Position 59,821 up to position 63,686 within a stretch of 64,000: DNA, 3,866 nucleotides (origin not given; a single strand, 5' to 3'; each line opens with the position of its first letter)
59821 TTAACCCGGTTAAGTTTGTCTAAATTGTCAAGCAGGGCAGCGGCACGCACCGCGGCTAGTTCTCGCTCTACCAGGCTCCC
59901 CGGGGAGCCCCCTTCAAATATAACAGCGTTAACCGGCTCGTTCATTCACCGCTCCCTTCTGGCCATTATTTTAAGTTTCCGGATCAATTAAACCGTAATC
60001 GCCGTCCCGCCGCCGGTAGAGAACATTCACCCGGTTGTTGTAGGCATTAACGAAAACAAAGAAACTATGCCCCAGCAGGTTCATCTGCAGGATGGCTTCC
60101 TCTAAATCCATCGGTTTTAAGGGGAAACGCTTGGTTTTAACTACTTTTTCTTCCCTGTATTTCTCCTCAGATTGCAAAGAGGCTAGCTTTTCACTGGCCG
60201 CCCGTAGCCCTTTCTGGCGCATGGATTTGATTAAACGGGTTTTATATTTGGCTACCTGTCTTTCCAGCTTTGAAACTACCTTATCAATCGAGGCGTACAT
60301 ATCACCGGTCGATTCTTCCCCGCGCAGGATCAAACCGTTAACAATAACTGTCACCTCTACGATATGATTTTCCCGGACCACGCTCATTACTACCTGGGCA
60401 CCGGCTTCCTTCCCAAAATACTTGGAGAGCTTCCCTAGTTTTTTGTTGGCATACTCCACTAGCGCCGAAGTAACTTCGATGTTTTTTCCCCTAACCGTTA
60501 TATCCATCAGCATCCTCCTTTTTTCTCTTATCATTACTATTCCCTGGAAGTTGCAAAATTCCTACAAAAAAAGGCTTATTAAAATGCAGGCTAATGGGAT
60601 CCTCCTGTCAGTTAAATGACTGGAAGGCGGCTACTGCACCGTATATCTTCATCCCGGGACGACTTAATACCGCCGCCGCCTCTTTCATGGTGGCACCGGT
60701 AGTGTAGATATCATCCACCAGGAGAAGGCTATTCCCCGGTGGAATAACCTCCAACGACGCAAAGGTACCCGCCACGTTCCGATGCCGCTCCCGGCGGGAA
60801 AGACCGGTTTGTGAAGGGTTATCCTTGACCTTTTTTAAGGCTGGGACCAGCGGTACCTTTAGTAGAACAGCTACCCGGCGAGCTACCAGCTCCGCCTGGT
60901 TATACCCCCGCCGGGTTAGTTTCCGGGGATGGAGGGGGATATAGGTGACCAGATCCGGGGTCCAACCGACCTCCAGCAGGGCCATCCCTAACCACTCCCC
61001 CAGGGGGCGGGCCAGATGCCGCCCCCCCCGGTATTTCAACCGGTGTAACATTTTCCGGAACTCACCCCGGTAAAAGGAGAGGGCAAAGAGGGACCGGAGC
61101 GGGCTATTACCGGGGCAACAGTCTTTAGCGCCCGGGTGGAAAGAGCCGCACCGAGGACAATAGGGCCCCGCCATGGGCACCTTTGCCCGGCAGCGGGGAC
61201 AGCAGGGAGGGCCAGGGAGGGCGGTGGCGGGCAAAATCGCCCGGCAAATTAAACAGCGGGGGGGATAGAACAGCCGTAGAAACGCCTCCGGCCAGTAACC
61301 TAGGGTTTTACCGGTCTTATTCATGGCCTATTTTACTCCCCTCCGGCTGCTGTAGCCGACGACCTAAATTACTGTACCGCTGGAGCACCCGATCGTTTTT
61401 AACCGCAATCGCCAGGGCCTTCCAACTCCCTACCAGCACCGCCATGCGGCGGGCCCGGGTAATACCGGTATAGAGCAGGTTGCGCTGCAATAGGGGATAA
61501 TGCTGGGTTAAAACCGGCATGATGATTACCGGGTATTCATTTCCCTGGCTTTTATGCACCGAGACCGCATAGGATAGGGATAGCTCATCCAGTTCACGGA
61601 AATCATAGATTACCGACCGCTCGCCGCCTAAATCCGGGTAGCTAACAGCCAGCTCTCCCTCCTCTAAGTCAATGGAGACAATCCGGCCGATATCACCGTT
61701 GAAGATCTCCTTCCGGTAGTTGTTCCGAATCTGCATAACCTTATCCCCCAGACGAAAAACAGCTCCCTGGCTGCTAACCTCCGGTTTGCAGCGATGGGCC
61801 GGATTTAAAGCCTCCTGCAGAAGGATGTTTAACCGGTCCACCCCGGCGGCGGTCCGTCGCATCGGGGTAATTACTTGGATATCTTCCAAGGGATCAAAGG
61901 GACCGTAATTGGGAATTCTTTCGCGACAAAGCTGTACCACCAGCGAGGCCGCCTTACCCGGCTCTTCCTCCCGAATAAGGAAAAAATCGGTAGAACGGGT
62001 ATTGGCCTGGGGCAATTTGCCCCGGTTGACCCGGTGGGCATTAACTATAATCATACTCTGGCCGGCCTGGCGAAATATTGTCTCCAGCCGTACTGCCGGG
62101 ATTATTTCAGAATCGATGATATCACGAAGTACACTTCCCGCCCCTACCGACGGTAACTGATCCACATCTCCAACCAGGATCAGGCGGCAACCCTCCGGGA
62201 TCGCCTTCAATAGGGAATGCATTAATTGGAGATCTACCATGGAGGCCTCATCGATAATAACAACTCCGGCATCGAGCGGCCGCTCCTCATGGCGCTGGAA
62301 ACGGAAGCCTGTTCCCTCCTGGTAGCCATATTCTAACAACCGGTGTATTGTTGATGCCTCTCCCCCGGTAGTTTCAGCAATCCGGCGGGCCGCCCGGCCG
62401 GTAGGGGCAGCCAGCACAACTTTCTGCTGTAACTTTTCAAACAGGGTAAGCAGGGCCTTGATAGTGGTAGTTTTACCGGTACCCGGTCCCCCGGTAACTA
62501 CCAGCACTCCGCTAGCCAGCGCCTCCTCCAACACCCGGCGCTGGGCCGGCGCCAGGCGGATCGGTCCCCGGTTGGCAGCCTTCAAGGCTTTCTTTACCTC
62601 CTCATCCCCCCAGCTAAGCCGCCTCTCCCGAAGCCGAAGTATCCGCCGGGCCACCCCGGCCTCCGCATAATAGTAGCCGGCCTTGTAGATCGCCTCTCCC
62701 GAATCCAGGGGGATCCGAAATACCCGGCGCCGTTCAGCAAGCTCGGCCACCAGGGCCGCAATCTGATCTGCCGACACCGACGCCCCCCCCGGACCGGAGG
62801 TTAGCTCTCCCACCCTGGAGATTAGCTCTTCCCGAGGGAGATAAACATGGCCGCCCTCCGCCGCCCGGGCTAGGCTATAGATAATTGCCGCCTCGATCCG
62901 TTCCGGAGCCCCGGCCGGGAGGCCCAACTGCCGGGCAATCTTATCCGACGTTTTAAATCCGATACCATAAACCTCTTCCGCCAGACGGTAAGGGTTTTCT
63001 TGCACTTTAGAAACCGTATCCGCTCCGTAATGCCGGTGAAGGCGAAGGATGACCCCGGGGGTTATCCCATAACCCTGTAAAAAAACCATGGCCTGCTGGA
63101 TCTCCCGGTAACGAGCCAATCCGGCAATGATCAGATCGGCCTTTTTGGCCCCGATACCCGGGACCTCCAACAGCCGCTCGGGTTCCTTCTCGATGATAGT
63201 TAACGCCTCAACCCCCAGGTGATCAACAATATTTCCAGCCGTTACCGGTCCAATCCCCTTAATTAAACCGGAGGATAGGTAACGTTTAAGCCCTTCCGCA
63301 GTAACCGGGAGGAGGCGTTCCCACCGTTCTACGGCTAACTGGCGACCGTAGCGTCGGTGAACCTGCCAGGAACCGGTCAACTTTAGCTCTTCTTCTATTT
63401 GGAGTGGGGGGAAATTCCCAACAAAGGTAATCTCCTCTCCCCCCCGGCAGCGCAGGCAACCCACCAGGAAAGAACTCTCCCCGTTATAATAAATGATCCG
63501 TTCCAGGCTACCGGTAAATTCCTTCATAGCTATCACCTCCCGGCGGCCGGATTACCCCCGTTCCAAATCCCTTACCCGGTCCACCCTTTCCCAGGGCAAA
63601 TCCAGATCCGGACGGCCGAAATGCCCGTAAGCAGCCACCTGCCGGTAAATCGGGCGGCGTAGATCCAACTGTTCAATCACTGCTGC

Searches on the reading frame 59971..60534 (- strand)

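Call 14: search_protein_families(library=pfam, proteins=[window:59971-60534:-], max_evalue=0.001)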
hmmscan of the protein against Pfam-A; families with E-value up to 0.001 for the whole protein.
window:59971-60534:- (187 aa): 2 families
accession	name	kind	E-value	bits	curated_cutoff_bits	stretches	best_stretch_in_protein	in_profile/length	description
PF16321.10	Ribosom_S30AE_C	-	1.5e-28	98.7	25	1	128-182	3-57/57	Sigma 54 modulation/S30EA ribosomal protein C terminus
PF02482.25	Ribosomal_S30AE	-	1e-27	97.1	23.7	1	12-101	1-87/88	Sigma 54 modulation protein / S30EA ribosomal protein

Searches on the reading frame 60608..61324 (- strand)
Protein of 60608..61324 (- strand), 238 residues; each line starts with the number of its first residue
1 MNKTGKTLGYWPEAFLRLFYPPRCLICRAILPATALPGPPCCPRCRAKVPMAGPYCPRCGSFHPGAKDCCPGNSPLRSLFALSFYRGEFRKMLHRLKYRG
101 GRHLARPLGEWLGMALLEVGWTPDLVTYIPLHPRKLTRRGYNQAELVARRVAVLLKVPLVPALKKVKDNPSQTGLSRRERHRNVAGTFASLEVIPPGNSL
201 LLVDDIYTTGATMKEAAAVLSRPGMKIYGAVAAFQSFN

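Call 14: search_protein_families(library=pfam, proteins=[window:60608-61324:-], max_evalue=0.001)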
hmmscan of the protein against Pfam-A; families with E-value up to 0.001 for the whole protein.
window:60608-61324:- (238 aa): 2 families
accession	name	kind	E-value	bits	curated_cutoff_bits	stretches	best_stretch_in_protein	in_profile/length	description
PF00156.33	Pribosyltran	-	8.5e-09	35.4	26.3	1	142-231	42-121/158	Phosphoribosyl transferase domain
PF18912.6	DZR_2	-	2.4e-07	30.9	27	1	16-69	2-52/56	Double zinc ribbon domain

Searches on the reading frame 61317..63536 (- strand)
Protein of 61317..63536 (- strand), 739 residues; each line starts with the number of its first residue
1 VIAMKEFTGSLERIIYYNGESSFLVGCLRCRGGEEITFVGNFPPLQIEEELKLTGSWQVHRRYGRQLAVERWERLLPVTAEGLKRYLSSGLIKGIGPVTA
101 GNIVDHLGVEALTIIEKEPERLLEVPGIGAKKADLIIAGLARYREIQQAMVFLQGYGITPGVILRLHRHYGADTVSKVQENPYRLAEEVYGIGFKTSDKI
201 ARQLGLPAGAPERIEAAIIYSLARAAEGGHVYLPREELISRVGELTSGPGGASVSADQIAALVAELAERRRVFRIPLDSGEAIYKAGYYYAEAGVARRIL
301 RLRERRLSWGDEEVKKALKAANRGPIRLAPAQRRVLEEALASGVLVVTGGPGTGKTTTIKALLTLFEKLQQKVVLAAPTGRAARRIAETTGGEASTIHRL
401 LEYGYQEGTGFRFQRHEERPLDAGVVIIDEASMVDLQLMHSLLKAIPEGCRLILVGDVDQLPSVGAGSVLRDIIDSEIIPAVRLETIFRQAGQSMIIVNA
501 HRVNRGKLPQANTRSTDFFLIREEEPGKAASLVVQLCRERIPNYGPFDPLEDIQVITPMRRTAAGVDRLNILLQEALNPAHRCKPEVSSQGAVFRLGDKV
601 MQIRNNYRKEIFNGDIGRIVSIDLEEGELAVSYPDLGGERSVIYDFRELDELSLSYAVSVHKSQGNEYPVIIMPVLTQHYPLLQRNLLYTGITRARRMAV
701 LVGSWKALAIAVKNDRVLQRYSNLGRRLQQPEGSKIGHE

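Call 14: search_protein_families(library=pfam, proteins=[window:61317-63536:-], max_evalue=0.001)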
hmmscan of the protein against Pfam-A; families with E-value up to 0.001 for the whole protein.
window:61317-63536:- (739 aa): 17 families
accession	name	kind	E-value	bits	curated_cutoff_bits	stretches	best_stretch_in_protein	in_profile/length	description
PF13604.12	AAA_30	-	9.4e-45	153.1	27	1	328-512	2-177/191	AAA domain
PF13245.12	AAA_19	-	3.2e-44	150.8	25.1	1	332-465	1-133/134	AAA domain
PF14490.11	HHH_RecD2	-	1.6e-36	124.5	27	1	144-232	3-92/92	ATP-dependent RecD2 DNA helicase HHH domain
PF18335.7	SH3_13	-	2.2e-24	85.4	41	1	569-633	1-65/65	ATP-dependent RecD-like DNA helicase SH3 domain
PF23139.1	OB_YrrC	-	1e-19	70.7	27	1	4-77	1-76/76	ATP-dependent DNA helicase YrrC, OB-fold domain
PF13538.12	UvrD_C_2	-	7.1e-18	64.7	27.4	1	655-702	2-52/52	UvrD-like helicase C-terminal domain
PF14520.12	HHH_5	-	2.3e-12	47.6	27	1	92-141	7-56/57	Helix-hairpin-helix domain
PF13086.12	AAA_11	-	2.6e-10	40.9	27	1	331-385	5-67/257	AAA domain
PF01443.25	Viral_helicase1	-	7e-10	39.5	21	1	345-464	1-100/228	Viral superfamily 1 RNA helicase core domain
PF13401.12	AAA_22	-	3.1e-08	34.4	27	1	343-456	6-122/130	AAA domain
PF02562.22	PhoH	-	4e-07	30.2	27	0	419-461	116-158/205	PhoH-like protein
PF05970.20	PIF1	-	5.5e-06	26.6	25.9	1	332-464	6-155/223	PIF1-like helicase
PF05127.21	NAT10_TcmA_helicase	-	1.3e-05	25.5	22.7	1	346-446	1-113/176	RNA cytidine acetyltransferase NAT10/TcmA, helicase domain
PF00633.29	HHH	-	3.9e-05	23.7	24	0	119-138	10-29/30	Helix-hairpin-helix motif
PF09848.15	SLFN-g3_helicase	-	0.00022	21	24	1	344-431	3-88/354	Schlafen group 3, DNA/RNA helicase domain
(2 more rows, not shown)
